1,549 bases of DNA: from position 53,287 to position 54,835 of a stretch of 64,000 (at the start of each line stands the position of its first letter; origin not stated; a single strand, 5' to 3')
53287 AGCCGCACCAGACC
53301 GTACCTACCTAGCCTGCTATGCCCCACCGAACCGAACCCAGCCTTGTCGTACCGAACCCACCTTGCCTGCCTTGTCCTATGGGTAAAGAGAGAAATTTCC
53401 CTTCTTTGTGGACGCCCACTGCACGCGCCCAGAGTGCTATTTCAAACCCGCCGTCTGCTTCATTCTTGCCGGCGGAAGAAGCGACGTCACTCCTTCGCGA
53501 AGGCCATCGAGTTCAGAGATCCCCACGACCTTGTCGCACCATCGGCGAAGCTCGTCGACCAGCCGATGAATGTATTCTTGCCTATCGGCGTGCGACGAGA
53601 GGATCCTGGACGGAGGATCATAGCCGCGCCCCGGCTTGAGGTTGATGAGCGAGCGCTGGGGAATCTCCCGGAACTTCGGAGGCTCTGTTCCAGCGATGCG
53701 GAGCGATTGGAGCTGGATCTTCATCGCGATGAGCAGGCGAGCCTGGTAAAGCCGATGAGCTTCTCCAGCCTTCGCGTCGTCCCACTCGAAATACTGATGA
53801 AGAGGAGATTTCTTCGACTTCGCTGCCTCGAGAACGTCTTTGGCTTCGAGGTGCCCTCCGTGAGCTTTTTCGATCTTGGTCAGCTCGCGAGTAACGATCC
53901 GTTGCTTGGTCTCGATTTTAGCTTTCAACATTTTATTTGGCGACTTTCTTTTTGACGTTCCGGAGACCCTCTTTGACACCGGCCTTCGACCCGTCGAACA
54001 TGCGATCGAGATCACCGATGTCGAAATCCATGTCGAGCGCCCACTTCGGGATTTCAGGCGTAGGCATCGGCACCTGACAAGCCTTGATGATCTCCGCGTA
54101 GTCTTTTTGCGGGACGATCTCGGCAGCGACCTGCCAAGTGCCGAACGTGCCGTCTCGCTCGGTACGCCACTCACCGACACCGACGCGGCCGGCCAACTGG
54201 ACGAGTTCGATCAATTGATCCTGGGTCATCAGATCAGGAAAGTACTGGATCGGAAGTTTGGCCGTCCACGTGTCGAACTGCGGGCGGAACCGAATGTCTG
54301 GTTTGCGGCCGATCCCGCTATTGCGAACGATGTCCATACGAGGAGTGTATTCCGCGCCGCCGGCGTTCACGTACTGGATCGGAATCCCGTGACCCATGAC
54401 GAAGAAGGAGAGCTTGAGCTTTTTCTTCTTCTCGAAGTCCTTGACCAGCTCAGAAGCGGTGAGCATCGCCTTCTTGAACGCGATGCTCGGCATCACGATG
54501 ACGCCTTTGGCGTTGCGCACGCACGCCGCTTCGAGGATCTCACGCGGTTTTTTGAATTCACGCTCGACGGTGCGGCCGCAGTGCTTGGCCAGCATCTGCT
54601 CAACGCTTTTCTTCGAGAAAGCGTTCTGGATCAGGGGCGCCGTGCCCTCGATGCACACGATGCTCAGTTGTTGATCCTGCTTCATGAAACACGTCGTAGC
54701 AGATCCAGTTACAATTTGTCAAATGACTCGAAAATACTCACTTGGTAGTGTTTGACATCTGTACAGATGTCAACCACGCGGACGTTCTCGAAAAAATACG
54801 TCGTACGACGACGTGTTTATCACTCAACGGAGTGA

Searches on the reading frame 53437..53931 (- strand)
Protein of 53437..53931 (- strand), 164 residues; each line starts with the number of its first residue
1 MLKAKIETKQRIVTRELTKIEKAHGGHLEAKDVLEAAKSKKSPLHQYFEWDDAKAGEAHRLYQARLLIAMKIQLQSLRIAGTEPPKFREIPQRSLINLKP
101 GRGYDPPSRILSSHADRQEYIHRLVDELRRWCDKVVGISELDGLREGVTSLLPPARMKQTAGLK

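Call 38: search_protein_families(library=ncbifam, proteins=[window:53437-53931:-], max_evalue=0.01)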
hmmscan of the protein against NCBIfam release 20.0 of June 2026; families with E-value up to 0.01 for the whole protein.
window:53437-53931:- (164 aa): 0 families

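Call 84: search_protein_families(library=pfam, proteins=[window:53437-53931:-], max_evalue=0.05)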
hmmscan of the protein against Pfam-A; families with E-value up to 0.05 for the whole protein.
window:53437-53931:- (164 aa): 0 families

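Call 88: find_homologous_proteins(query=window:53437-53931:-, max_evalue=0.001)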
Query window:53437-53931:- (164 aa): 2 proteins with E <= 0.001 among 59 candidates.
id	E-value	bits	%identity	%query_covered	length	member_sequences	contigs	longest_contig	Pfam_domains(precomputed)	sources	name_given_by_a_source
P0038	3.1e-102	358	100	100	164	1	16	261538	-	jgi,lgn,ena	jgi:hypothetical protein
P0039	4.5e-8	52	56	30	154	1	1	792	-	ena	-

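Call 92: search_solved_structures(query=A3, max_evalue=1)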
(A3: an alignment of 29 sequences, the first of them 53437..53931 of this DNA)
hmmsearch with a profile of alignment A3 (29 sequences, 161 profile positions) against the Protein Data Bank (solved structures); distinct sequences matched with E-value up to 1: 2.
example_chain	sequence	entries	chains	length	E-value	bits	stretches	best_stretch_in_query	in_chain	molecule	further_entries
1ii8_A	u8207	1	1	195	0.55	13.2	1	109-150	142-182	Rad50 ABC-ATPase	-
3qkr_A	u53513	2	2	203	0.6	13.1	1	110-150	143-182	DNA double-strand break repair rad50 ATPase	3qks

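Call 93: search_protein_families(library=pfam, alignment_id=A3, max_evalue=0.01)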
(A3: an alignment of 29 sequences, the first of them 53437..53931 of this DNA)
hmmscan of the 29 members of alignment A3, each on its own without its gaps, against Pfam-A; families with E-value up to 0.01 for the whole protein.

A. member 1, window:53437-53931:- (164 aa): 0 families

B. families by the number of members that match (of 29 scanned): 3 families
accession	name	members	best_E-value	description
PF12065.13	DUF3545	3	0.0031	Protein of unknown function (DUF3545)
PF19751.4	DUF6238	1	0.007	Family of unknown function (DUF6238)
PF23336.1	HTH_TbsP_C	1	0.0092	Transcriptional regulator TbsP-like, C-terminal HTH domain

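Call 99: predict_structure(protein=window:53437-53931:-)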
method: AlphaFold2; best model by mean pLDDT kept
length: 164 residues; sequences in the alignment: 1
mean_pLDDT: 56.1   pTM: 0.51
mean pLDDT of the five models: 56.1, 55.2, 54.1, 53.3, 51.6
residues with pLDDT >= 90: 6; 70-90: 47; 50-70: 30; < 50: 81
segments of 3 or more residues with pLDDT < 50: 1-5, 76-121, 135-164
pLDDT, mean of each block of 10 residues (from residue 1): 52 82 81 89 86 68 72 46 34 36 37 43 53 49 42 36 39
secondary structure, 60 per line:
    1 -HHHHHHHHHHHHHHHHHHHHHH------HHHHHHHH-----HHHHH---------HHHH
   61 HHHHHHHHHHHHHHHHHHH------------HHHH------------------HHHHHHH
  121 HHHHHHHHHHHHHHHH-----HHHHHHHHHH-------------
elements in order: H2-23 H30-37 H43-47 H57-79 H92-95 H114-136 H142-151

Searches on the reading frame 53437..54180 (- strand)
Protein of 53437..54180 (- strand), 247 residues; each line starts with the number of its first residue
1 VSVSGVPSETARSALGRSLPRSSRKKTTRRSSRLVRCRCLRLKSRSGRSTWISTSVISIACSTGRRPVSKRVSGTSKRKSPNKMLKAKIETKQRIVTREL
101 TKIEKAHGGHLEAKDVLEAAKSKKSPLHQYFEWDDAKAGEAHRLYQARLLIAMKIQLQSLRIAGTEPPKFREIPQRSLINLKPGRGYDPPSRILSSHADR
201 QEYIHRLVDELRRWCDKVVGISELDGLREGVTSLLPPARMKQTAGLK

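Call 12: search_protein_families(library=pfam, proteins=[window:53437-54180:-], max_evalue=0.01)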
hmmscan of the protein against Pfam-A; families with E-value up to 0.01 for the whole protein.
window:53437-54180:- (247 aa): 0 families

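Call 13: search_protein_families(library=phrogs, proteins=[window:53437-54180:-], max_evalue=0.01)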
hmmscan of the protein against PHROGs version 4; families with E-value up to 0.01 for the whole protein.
window:53437-54180:- (247 aa): 1 family
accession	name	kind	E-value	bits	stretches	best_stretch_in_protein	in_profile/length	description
phrog_15946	-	unknown function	6.5e-14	53.5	1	93-224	8-133/151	-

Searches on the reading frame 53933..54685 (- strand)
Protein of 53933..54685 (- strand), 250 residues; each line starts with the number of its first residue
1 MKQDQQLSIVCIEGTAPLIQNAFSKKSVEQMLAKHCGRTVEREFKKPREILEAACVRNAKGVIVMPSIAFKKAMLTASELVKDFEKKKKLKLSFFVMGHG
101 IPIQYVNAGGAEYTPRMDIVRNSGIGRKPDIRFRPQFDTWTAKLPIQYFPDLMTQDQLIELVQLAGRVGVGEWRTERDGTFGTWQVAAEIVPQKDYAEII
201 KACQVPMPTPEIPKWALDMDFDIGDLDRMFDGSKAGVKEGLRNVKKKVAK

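Call 12: search_protein_families(library=pfam, proteins=[window:53933-54685:-], max_evalue=0.01)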
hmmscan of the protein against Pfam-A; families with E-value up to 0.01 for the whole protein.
window:53933-54685:- (250 aa): 0 families

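Call 13: search_protein_families(library=phrogs, proteins=[window:53933-54685:-], max_evalue=0.01)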
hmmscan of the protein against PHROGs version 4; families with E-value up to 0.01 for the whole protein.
window:53933-54685:- (250 aa): 1 family
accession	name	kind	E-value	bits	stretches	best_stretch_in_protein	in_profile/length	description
phrog_4652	-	unknown function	3.4e-17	63.8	1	10-187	8-190/194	-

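Call 17: find_related_loci(query=window:53933-54685:-, collection=viral_contigs, flank=6000)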
Query window:53933-54685:- (250 aa) in viral_contigs; peptide patterns used: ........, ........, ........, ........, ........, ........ (x = any residue, [..] = any of these).
76 stretches matched a pattern, but none encodes a relative of the query by tblastn (E <= 1e-3).

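Call 18: find_homologous_proteins(query=window:53933-54685:-)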
Query window:53933-54685:- (250 aa): 35 proteins with E <= 0.001 among 213 candidates.
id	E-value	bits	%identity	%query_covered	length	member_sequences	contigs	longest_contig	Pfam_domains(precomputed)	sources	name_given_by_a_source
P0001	1.0e-120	420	73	100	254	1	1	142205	-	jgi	jgi:hypothetical protein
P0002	9.2e-115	400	100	71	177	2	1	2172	-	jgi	jgi:hypothetical protein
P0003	3.9e-71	257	51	94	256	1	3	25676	-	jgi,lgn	jgi:hypothetical protein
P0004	7.5e-67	243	51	96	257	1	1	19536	-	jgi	jgi:hypothetical protein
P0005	1.3e-63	233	50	90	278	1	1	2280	-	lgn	-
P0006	2.3e-63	232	51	88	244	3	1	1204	-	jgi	jgi:hypothetical protein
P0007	2.9e-63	232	53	93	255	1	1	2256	-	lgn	-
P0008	1.4e-62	229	49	90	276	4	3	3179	-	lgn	-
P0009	2.8e-62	228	50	92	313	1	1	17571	-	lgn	-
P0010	1.3e-61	226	49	93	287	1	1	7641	-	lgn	-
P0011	2.8e-61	225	50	91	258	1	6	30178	-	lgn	-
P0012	3.9e-61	225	47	98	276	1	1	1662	-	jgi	jgi:hypothetical protein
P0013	9.4e-60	220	48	91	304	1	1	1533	-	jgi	jgi:hypothetical protein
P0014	1.5e-58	216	47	90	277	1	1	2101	-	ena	-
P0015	2.4e-58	216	50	85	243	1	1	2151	-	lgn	-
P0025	1.4e-51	193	43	93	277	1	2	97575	-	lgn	-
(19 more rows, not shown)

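Call 19: find_encoding_contigs(protein=P0001, flank=10000, max_places=3)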
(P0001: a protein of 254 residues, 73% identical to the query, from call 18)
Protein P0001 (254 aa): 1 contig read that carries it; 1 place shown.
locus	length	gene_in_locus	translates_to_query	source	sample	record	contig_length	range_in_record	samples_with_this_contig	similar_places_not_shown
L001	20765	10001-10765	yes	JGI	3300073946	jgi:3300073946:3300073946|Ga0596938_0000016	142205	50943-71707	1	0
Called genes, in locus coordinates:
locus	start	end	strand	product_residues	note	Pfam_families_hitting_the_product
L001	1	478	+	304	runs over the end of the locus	-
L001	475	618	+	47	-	-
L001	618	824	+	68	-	-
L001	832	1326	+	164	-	PF00782:DSPc (weak)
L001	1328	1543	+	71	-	-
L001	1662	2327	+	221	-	-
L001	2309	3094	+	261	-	-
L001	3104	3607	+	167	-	-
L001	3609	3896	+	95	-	-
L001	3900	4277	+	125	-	-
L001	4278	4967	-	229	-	-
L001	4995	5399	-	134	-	-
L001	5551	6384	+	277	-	-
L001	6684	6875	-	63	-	PF21983:NikA-like (weak)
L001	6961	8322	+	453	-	PF01609:DDE_Tnp_1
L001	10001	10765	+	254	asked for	-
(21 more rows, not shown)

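Call 20: find_encoding_contigs(protein=P0003, flank=8000, max_places=3)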
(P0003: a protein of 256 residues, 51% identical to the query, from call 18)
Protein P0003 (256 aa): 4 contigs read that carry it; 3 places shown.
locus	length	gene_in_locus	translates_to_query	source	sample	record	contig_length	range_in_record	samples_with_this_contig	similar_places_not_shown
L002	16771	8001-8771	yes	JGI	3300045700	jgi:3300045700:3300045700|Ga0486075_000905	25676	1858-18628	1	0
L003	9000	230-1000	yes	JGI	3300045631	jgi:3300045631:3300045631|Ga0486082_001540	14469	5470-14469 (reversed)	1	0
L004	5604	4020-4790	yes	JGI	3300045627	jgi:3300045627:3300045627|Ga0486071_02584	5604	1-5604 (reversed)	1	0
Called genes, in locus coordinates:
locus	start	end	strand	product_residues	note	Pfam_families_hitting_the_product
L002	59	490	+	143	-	-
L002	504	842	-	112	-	-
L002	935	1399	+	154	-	-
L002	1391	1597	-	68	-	-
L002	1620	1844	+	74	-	PF18903:DUF5659 (weak)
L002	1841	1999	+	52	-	-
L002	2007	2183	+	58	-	-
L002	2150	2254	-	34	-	-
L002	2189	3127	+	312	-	-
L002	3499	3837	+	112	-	-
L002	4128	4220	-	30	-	-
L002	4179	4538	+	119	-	PF00239:Resolvase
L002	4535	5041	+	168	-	-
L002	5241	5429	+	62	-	-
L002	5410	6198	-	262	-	PF10547:P22_AR_N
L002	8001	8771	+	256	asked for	-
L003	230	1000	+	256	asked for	-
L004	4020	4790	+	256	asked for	-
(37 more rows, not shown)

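Call 21: find_encoding_contigs(protein=P0025, flank=8000, max_places=3)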
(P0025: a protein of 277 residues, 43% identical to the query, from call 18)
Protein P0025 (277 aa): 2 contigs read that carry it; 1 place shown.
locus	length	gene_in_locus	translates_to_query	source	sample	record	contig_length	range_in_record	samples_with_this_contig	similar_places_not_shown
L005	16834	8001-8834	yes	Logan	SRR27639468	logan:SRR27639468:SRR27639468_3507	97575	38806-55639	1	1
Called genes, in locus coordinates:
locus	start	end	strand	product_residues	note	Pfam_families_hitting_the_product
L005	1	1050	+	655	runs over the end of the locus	-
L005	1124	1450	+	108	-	-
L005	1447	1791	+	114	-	-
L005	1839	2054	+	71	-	-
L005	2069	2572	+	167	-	-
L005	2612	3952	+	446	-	-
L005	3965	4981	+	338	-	-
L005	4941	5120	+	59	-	-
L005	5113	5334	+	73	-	-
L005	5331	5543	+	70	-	-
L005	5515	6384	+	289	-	-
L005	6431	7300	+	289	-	-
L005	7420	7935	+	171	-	-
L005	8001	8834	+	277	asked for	-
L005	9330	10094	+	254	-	PF01555:N6_N4_Mtase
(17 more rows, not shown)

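Call 37: search_solved_structures(query=A1, max_evalue=1)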
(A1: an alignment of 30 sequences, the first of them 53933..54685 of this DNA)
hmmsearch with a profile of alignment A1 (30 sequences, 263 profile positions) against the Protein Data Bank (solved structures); distinct sequences matched with E-value up to 1: 2.
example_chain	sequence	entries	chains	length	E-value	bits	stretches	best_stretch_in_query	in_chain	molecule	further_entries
36pp_D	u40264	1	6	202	2.6e-07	33.4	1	145-200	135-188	SUSP1 Vipr protein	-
6qhg_A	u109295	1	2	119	0.021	17.3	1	181-236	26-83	Polymerase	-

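Call 38: search_protein_families(library=ncbifam, proteins=[window:53933-54685:-], max_evalue=0.01)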
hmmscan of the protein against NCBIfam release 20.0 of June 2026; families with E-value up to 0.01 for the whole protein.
window:53933-54685:- (250 aa): 0 families

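Call 49: predict_structure(alignment_id=A1)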
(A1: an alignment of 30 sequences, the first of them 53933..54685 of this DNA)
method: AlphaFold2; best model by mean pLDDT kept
length: 250 residues; sequences in the alignment: 30
mean_pLDDT: 87.7   pTM: 0.80
mean pLDDT of the five models: 87.7, 87.4, 85.7, 85.5, 85.0
residues with pLDDT >= 90: 137; 70-90: 100; 50-70: 9; < 50: 4
segments of 3 or more residues with pLDDT < 50: 174-176
pLDDT, mean of each block of 10 residues (from residue 1): 84 95 80 82 88 94 95 92 84 95 95 91 87 94 97 95 94 58 92 95 94 85 73 77 75
secondary structure, 60 per line:
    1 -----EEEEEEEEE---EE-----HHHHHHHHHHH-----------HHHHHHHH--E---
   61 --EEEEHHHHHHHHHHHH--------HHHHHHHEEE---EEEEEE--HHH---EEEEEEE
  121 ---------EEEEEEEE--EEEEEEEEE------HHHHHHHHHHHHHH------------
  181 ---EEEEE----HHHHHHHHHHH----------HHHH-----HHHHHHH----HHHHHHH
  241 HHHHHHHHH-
elements in order: E6-14 H25-35 H47-54 E63-66 H67-78 H87-93 E94-96 E100-105 E114-120 E130-137 E140-148 H155-168 E184-188 H193-203 H214-217 H223-229 H234-249

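Call 51: search_solved_structures(query=A1, max_evalue=1, show_alignments=1)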
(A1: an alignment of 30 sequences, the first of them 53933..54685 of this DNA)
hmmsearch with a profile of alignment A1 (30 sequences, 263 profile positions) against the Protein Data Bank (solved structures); distinct sequences matched with E-value up to 1: 2.
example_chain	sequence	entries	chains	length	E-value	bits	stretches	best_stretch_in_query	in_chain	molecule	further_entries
36pp_D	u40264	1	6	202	2.6e-07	33.4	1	145-200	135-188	SUSP1 Vipr protein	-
6qhg_A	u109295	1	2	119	0.021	17.3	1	181-236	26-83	Polymerase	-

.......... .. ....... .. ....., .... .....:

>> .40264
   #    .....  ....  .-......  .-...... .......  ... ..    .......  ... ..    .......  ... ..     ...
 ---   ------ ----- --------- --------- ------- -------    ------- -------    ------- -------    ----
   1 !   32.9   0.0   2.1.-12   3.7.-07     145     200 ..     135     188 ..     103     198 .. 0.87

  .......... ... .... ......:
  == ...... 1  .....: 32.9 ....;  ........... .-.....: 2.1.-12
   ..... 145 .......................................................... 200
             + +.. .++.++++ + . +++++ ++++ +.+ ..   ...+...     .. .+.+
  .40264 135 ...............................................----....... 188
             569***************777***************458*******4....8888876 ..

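Call 54: fold_search(model_id=the predicted structure, library=pdb)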
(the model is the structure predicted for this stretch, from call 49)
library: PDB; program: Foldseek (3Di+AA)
matches with E <= 10: 886; with E <= 0.001: 73
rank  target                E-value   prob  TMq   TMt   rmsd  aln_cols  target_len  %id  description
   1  6xn3_F                2.8e-06  1.00  0.38  0.44   8.8       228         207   11  Structure of the Lactococcus lactis Csm CTR_4:3 CRISPR-Cas Complex (released 2022-01-12)
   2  9ash_F                4.7e-06  1.00  0.41  0.47   8.6       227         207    9  Cryo-EM structure of the active Lactococcus lactis Csm bound to target in post-cleavage stage (released 2024-08-14)
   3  6ifn_F                1.0e-05  1.00  0.39  0.43   8.4       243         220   10  Crystal structure of Type III-A CRISPR Csm complex (released 2018-12-12)
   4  9no4_G                1.2e-05  1.00  0.39  0.43   8.3       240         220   10  Cryo-EM structure of Csm/AcrIIIA2/enolase 3:2 complex (released 2025-11-12)
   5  9ash_G                1.2e-05  1.00  0.39  0.44   9.0       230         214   10  Cryo-EM structure of the active Lactococcus lactis Csm bound to target in post-cleavage stage (released 2024-08-14)
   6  8do6_E                2.1e-05  1.00  0.45  0.53   5.2       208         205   10  The structure of S. epidermidis Cas10-Csm bound to target RNA (released 2023-06-21)
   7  8wfx_I                2.4e-05  1.00  0.40  0.42   8.6       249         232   10  Cryo-EM structure of CRISPR-Csm effector complex from Mycobacterium canettii (released 2024-07-31)
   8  6ifk_G                3.4e-05  1.00  0.40  0.45   8.8       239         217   10  Cryo-EM structure of type III-A Csm-CTR1 complex, AMPPNP bound (released 2018-12-12)
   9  9g9g_D                3.6e-05  1.00  0.38  0.45   7.1       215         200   11  CryoEM structure of Enterococcus italicus Csm-crRNA-CTR1 complex (4.3) bound to AMPNPP (released 2025-01-29)
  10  9g9b_E                4.1e-05  1.00  0.41  0.47   7.6       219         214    8  CryoEM structure of Enterococcus italicus Csm-crRNA (4.3) complex (released 2025-01-29)
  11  9g9f_D                4.1e-05  1.00  0.41  0.50   6.8       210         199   10  CryoEM structure of Enterococcus italicus Csm-crRNA-CTR complex bound to AMPNPP (released 2025-01-29)
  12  7uzw_A                4.1e-05  1.00  0.35  0.41   7.7       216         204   10  Staphylococcus epidermidis RP62a CRISPR effector subcomplex (released 2022-07-06)
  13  6ifn_E                4.3e-05  1.00  0.38  0.42   8.9       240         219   10  Crystal structure of Type III-A CRISPR Csm complex (released 2018-12-12)
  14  8x5d_H                5.9e-05  1.00  0.37  0.39   8.9       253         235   11  The cryo-EM structure of the Mycobacterium tuberculosis CRISPR-Csm complex (released 2024-03-06)
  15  9g9a_D                6.6e-05  1.00  0.39  0.47   7.1       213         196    8  CryoEM structure of Enterococcus italicus Csm-crRNA (3.2 complex) (released 2025-01-29)
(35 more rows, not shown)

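Call 63: find_related_loci(query=A1, collection=genome_contigs, flank=3000)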
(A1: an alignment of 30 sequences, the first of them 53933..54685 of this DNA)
Query A1 (250 aa) in genome_contigs; peptide patterns used: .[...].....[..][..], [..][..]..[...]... (x = any residue, [..] = any of these).
165 stretches matched a pattern; 112 encode a relative of the query (tblastn E <= 1e-3); the best 80 are kept; 80 distinct loci.
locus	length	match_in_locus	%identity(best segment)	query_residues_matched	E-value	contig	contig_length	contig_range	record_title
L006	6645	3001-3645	47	10-229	8e-60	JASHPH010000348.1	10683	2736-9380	MAG: Candidatus Sulfotelmatobacter sp. isolate JOPF044 JOPF_NEAR_contig_1284856, whole genome shotgun sequence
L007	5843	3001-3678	43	1-232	2e-57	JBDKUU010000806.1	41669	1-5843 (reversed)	MAG: Phycisphaerales bacterium isolate 8_bin.166 c_000001385208, whole genome shotgun sequence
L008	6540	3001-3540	36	6-186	4e-28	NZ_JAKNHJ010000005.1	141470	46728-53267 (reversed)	Varibaculum cambriense strain DFI.7.46 JCNIFHKD_5, whole genome shotgun sequence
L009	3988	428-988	37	4-188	2e-27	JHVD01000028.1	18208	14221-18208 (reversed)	Propionibacteriaceae bacterium P6A17 T493DRAFT_scaffold00025.25_C, whole genome shotgun sequence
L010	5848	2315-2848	36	10-186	2e-26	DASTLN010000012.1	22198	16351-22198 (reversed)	MAG TPA_asm: Dehalococcoidia bacterium isolate SMAG_U2898 k141_3336823, whole genome shotgun sequence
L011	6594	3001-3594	34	2-189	2e-26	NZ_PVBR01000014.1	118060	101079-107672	Phyllobacterium phragmitis strain 1N-3 ZB100013, whole genome shotgun sequence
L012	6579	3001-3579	35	6-189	6e-26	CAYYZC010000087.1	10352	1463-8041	MAG TPA_asm: uncultured Chelativorans sp. isolate SRP263527_co1_128 genome assembly, contig: NODE_5640_length_10352_cov_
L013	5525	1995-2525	35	10-186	1e-25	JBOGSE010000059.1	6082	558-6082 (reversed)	MAG: bacterium isolate M3-S_metawrap_bin.18 k127_2302849, whole genome shotgun sequence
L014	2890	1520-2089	37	10-191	6e-25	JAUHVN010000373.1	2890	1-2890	MAG: Actinomycetes bacterium isolate 1_bin.17 NODE_14574_length_2890_cov_0.887441, whole genome shotgun sequence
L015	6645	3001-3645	32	2-209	8e-25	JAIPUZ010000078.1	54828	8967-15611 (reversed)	MAG: Mesorhizobium sp. isolate bin 2 all_Scaff02702, whole genome shotgun sequence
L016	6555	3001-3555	36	10-188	1e-24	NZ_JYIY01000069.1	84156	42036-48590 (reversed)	Microbacterium ginsengisoli strain DSM 18659 RR49_contig000069, whole genome shotgun sequence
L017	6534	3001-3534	33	4-188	2e-24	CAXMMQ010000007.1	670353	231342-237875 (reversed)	MAG: uncultured Lichenicoccus sp. isolate 2100d12d-9e88-415b-8f5e-8e368978abf7 genome assembly, contig: contig_7, whole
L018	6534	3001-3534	36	9-186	2e-24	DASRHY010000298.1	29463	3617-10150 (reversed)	MAG TPA_asm: Kribbellaceae bacterium isolate SMAG_U10096 k141_725070, whole genome shotgun sequence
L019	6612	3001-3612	35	10-188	2e-24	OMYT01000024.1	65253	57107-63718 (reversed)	uncultured Clostridiales bacterium isolate RUG095 genome assembly, contig: scaffold_284, whole genome shotgun sequence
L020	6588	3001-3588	34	4-189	2e-24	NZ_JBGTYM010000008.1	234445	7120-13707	Neotabrizicola sp. sgz301269 L148_scaffold8, whole genome shotgun sequence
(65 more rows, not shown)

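Call 105: search_dna_similar(query=window:53933-54685:-, collection=phages, mode=protein, max_evalue=0.001, max_rows=25)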
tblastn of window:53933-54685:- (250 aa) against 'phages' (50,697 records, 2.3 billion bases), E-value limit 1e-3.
Records with a match: 33; places in all: 33; records where one place covers at least 80% of the query: 0.
Best place of each record, by identity: <60% 33.
By first word of the organism name: Mycobacterium 27; Gordonia 5; Pseudomonas 1.
By host as written in the record: Mycobacterium smegmatis mc2 155 16; Mycobacterium smegmatis mc#155 5; Gordonia terrae 3612 4; Mycobacterium smegmatis mc2155 4; Mycobacterium smegmatis ATCC 607 2; Gordonia terrae CAG3 1; Pseudomonas aeruginosa LESB58 1.
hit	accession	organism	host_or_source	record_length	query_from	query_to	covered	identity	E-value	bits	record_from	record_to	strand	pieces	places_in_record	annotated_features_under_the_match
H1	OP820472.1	Gordonia phage Ecliptus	Gordonia terrae CAG3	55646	9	186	71%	32.6%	2e-14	78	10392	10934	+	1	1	19: hypothetical protein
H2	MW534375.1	Gordonia phage ODay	Gordonia terrae 3612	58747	9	186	71%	32.1%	5e-14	77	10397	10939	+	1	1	19: hypothetical protein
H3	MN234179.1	Gordonia phage Pipp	Gordonia terrae 3612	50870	10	186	71%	32.1%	5e-14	77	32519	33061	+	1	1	42: hypothetical protein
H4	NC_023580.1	Mycobacterium phage Saal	Mycobacterium smegmatis mc2 155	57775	4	186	73%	30.9%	2e-12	72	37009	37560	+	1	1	51: hypothetical protein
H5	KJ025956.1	Mycobacterium phage Saal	Mycobacterium smegmatis mc2 155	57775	4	186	73%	30.9%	2e-12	72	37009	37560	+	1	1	51: hypothetical protein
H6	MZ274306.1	Mycobacterium phage Zizzle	Mycobacterium smegmatis mc2 155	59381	4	186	73%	30.9%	4e-12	71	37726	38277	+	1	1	54: hypothetical protein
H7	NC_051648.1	Mycobacterium phage Donkeykong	Mycobacterium smegmatis mc2 155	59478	4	186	73%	30.9%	5e-12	71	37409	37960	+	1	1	49: hypothetical protein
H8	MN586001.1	Mycobacterium phage Donkeykong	Mycobacterium smegmatis mc2 155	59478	4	186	73%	30.9%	5e-12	71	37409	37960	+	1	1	49: hypothetical protein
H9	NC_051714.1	Mycobacterium phage SwagPigglett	Mycobacterium smegmatis mc#155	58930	4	186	73%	30.9%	5e-12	71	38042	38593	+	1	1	54: hypothetical protein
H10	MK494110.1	Mycobacterium phage SwagPigglett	Mycobacterium smegmatis mc#155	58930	4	186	73%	30.9%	5e-12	71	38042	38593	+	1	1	54: hypothetical protein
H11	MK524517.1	Mycobacterium phage James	Mycobacterium smegmatis mc2 155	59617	4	186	73%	30.9%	5e-12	71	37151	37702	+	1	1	52: hypothetical protein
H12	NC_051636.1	Mycobacterium phage BobaPhett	Mycobacterium smegmatis mc2 155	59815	4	186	73%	30.9%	5e-12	71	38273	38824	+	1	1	52: hypothetical protein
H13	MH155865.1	Mycobacterium phage BobaPhett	Mycobacterium smegmatis mc2 155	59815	4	186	73%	30.9%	5e-12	71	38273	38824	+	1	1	52: hypothetical protein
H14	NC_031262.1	Mycobacterium phage Brocalys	Mycobacterium smegmatis mc2 155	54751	4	186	73%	30.9%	5e-12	71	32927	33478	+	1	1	45: hypothetical protein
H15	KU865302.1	Mycobacterium phage Brocalys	Mycobacterium smegmatis mc2 155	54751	4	186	73%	30.9%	5e-12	71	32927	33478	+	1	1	45: hypothetical protein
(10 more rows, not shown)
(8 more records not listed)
